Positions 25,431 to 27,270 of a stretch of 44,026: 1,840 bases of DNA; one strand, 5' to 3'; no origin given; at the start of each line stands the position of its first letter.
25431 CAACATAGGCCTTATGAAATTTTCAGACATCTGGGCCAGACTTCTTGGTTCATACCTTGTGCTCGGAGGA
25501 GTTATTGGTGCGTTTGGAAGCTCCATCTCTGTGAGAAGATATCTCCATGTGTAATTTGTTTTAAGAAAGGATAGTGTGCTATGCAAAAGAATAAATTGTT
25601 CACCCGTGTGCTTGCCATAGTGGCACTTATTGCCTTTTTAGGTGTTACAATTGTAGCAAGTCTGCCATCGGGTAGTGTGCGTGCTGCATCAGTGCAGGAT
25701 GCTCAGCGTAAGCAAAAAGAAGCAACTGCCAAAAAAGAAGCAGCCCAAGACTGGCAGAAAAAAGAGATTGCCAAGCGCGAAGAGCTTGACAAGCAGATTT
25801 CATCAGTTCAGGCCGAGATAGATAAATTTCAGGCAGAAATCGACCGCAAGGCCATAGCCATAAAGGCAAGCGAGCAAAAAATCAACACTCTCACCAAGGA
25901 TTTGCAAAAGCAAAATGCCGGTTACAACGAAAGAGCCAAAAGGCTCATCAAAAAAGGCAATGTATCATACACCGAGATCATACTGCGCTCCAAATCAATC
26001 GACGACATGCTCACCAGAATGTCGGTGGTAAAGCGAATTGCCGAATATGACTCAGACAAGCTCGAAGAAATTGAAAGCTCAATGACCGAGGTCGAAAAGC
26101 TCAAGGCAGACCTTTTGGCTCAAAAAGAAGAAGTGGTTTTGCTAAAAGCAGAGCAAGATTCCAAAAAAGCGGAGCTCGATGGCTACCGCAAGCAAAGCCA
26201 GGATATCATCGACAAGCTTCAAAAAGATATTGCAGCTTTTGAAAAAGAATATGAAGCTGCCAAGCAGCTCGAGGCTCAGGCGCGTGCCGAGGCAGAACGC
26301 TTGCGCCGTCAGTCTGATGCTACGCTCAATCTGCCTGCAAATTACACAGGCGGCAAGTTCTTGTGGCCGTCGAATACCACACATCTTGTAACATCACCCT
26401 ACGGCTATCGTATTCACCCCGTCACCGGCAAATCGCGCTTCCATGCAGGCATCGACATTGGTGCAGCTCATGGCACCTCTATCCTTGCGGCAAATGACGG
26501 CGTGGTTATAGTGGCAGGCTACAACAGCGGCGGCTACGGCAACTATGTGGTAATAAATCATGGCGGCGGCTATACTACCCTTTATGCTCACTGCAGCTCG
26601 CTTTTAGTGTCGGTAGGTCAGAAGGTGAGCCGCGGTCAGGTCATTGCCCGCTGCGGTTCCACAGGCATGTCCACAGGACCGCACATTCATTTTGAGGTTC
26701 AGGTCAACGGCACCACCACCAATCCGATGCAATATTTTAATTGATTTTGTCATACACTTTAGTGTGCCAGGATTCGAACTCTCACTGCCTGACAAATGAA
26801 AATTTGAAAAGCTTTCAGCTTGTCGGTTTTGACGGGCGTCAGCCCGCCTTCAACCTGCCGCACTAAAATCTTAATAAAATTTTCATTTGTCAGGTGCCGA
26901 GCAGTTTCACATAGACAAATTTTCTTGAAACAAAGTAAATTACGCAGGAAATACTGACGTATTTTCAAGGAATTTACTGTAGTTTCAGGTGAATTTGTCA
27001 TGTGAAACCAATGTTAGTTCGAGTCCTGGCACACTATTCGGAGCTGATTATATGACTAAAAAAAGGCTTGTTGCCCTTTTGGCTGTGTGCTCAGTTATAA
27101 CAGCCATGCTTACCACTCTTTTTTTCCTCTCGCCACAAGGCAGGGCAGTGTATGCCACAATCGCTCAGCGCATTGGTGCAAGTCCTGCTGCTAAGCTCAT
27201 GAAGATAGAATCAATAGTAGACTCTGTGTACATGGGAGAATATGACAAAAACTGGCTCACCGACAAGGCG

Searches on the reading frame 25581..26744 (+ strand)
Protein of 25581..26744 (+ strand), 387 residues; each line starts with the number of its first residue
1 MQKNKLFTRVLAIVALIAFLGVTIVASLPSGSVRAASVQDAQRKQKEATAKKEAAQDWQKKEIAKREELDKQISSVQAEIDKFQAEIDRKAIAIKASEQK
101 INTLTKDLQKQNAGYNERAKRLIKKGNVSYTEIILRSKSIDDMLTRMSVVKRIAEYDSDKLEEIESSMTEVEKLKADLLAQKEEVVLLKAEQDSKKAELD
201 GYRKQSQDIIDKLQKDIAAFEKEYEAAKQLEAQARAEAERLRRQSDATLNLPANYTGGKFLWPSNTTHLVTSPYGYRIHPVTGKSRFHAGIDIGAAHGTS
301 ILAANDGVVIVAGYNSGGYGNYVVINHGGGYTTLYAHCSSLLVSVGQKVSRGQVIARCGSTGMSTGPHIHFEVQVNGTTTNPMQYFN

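Call 47: find_homologous_proteins(query=window:25581-26744:+, max_evalue=1e-60)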
Query window:25581-26744:+ (387 aa): 690 proteins with E <= 1e-60 among 8000 candidates; the best 120 are listed.
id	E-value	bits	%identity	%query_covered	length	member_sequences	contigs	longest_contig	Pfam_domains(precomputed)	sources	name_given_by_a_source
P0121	5.3e-245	830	99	100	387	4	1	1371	PF01551.30,PF24568.2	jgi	-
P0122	6.0e-234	793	95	100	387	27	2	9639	PF01551.30,PF24568.2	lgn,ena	-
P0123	7.5e-212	721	85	100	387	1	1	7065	PF01551.30,PF24568.2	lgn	-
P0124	2.1e-211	719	85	100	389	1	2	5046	PF01551.30,PF24568.2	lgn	-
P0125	5.2e-197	672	80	100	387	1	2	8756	PF01551.30,PF24568.2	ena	-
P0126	5.2e-197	672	80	100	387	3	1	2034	PF01551.30,PF24568.2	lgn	-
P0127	2.6e-196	670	80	100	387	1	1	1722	PF01551.30,PF24568.2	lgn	-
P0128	6.5e-196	668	79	100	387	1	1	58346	PF01551.30,PF24568.2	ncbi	-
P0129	5.0e-192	656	80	100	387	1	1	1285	PF01551.30,PF24568.2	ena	-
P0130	1.0e-187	641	78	100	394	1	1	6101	PF01551.30,PF24568.2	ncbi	-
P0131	2.8e-187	640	76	100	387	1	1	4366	PF01551.30,PF24568.2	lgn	-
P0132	6.8e-186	635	75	100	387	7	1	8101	PF01551.30,PF24568.2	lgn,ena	-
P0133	1.0e-185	635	75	100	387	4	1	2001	PF01551.30,PF24568.2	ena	-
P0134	1.7e-183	628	75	100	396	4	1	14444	PF01551.30,PF24568.2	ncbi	-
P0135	8.3e-182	622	73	100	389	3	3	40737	PF01551.30,PF24568.2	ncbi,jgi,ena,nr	ncbi:MAG: hypothetical protein E7395_01995 [Ruminococcaceae bacterium]|nr:hypothetical protein [Osci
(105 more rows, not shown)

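Call 48: find_encoding_contigs(protein=P0122, flank=3000, max_places=2)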
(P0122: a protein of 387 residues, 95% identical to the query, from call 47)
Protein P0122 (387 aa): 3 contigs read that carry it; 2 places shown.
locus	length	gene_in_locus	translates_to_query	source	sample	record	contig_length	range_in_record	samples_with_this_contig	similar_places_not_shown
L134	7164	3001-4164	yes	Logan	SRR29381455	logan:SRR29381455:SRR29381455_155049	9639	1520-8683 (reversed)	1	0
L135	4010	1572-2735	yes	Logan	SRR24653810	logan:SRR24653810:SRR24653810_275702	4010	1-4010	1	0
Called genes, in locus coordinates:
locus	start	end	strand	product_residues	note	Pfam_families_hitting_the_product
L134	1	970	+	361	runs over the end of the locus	PF17853:GGDEF_2, PF13556:HTH_30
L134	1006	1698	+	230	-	PF00005:ABC_tran, PF13304:AAA_21 (faint)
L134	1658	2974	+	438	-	PF18075:FtsX_ECD, PF02687:FtsX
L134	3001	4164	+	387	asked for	PF24568:CC_PcsB, PF01551:Peptidase_M23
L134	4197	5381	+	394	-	PF00595:PDZ, PF13180:PDZ_2, PF17820:PDZ_6, PF03572:Peptidase_S41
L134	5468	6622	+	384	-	PF00480:ROK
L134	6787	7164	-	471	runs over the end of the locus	PF13440:Polysacc_synt_3 (faint), PF01554:MatE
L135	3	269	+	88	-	?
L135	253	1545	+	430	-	PF18075:FtsX_ECD, PF02687:FtsX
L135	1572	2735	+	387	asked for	PF24568:CC_PcsB, PF01551:Peptidase_M23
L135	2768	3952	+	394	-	PF00595:PDZ, PF13180:PDZ_2, PF17820:PDZ_6, PF03572:Peptidase_S41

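Call 49: find_encoding_contigs(protein=P0123, flank=3000, max_places=2)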
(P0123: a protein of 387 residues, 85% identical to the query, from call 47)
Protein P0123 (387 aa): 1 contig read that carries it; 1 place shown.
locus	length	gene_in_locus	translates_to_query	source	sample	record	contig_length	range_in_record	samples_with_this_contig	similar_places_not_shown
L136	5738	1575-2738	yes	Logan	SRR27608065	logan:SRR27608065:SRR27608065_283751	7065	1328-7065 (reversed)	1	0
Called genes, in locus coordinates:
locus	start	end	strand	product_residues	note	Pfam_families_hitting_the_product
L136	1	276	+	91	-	?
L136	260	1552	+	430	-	PF18075:FtsX_ECD, PF02687:FtsX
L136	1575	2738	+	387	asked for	PF24568:CC_PcsB, PF01551:Peptidase_M23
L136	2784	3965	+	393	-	PF00595:PDZ, PF13180:PDZ_2, PF17820:PDZ_6, PF03572:Peptidase_S41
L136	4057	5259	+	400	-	PF13412:HTH_24 (weak), PF00480:ROK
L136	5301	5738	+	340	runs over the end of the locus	PF07833:Cu_amine_oxidN1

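Call 50: find_encoding_contigs(protein=P0125, flank=3000, max_places=2)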
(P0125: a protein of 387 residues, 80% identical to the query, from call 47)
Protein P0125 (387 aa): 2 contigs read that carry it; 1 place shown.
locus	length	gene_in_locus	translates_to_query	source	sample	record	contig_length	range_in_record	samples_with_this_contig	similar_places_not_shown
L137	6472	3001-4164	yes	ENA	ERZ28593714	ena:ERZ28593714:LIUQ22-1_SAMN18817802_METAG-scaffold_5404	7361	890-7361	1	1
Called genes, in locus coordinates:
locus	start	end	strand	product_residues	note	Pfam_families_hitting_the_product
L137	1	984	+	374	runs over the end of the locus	PF17853:GGDEF_2, PF13556:HTH_30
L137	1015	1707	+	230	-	PF00005:ABC_tran, PF13304:AAA_21 (weak)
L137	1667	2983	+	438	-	PF18075:FtsX_ECD, PF02687:FtsX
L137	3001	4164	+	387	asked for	PF24568:CC_PcsB, PF01551:Peptidase_M23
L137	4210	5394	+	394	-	PF00595:PDZ, PF13180:PDZ_2, PF17820:PDZ_6 (weak), PF03572:Peptidase_S41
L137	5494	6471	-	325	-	?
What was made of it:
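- The M23-S41 spacer is 32-45 nt in relatives with 95%, 85% and 80% identity (calls 48-50).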

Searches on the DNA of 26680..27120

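Call 13: search_rna_families(source=window, start=26680, end=27120, threshold=evalue, max_evalue=10, show_alignments=3)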
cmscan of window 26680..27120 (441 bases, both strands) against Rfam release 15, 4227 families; matches with E-value up to 10: 10.
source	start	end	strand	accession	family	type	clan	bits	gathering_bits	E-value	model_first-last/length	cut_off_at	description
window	26906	27006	+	RF04133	MIR2646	Gene; miRNA;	-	22.2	245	0.0099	1-256/256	no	MIR2646 microRNA precursor family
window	26891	27019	+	RF02625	WsnRNA46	Gene; sRNA;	-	21.8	65.3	0.072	1-151/151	no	Wolbachia sRNA 46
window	26903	27009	-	RF04128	MIR8562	Gene; miRNA;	-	19.5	211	0.25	1-242/242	no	MIR8562 microRNA precursor family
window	27059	27119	-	RF02057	STnc40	Gene; sRNA;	-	18.1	45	1.5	1-70/70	no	Salmonella enterica sRNA STnc40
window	26852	26921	-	RF00314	snoZ182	Gene; snRNA; snoRNA; CD-box;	-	17.2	80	1.9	1-92/92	no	Small nucleolar RNA Z182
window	26772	26910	+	RF04172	MIR8675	Gene; miRNA;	-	15.8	90.8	4.6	1-95/95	no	MIR8675 microRNA precursor family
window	26757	26812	+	RF00087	SNORD26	Gene; snRNA; snoRNA; CD-box;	CL00050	14.4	44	4.2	1-76/76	no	Small nucleolar RNA SNORD26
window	26786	26896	-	RF04128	MIR8562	Gene; miRNA;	-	14.1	211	3.9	1-242/242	no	MIR8562 microRNA precursor family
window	26900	27012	-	RF04127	MIR8007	Gene; miRNA;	-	12.9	195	6.6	49-177/226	no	MIR8007 microRNA precursor family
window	26940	26957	+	RF01140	sR20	Gene; snRNA; snoRNA; CD-box;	-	12.1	44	9.9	37-54/56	no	Small nucleolar RNA sR20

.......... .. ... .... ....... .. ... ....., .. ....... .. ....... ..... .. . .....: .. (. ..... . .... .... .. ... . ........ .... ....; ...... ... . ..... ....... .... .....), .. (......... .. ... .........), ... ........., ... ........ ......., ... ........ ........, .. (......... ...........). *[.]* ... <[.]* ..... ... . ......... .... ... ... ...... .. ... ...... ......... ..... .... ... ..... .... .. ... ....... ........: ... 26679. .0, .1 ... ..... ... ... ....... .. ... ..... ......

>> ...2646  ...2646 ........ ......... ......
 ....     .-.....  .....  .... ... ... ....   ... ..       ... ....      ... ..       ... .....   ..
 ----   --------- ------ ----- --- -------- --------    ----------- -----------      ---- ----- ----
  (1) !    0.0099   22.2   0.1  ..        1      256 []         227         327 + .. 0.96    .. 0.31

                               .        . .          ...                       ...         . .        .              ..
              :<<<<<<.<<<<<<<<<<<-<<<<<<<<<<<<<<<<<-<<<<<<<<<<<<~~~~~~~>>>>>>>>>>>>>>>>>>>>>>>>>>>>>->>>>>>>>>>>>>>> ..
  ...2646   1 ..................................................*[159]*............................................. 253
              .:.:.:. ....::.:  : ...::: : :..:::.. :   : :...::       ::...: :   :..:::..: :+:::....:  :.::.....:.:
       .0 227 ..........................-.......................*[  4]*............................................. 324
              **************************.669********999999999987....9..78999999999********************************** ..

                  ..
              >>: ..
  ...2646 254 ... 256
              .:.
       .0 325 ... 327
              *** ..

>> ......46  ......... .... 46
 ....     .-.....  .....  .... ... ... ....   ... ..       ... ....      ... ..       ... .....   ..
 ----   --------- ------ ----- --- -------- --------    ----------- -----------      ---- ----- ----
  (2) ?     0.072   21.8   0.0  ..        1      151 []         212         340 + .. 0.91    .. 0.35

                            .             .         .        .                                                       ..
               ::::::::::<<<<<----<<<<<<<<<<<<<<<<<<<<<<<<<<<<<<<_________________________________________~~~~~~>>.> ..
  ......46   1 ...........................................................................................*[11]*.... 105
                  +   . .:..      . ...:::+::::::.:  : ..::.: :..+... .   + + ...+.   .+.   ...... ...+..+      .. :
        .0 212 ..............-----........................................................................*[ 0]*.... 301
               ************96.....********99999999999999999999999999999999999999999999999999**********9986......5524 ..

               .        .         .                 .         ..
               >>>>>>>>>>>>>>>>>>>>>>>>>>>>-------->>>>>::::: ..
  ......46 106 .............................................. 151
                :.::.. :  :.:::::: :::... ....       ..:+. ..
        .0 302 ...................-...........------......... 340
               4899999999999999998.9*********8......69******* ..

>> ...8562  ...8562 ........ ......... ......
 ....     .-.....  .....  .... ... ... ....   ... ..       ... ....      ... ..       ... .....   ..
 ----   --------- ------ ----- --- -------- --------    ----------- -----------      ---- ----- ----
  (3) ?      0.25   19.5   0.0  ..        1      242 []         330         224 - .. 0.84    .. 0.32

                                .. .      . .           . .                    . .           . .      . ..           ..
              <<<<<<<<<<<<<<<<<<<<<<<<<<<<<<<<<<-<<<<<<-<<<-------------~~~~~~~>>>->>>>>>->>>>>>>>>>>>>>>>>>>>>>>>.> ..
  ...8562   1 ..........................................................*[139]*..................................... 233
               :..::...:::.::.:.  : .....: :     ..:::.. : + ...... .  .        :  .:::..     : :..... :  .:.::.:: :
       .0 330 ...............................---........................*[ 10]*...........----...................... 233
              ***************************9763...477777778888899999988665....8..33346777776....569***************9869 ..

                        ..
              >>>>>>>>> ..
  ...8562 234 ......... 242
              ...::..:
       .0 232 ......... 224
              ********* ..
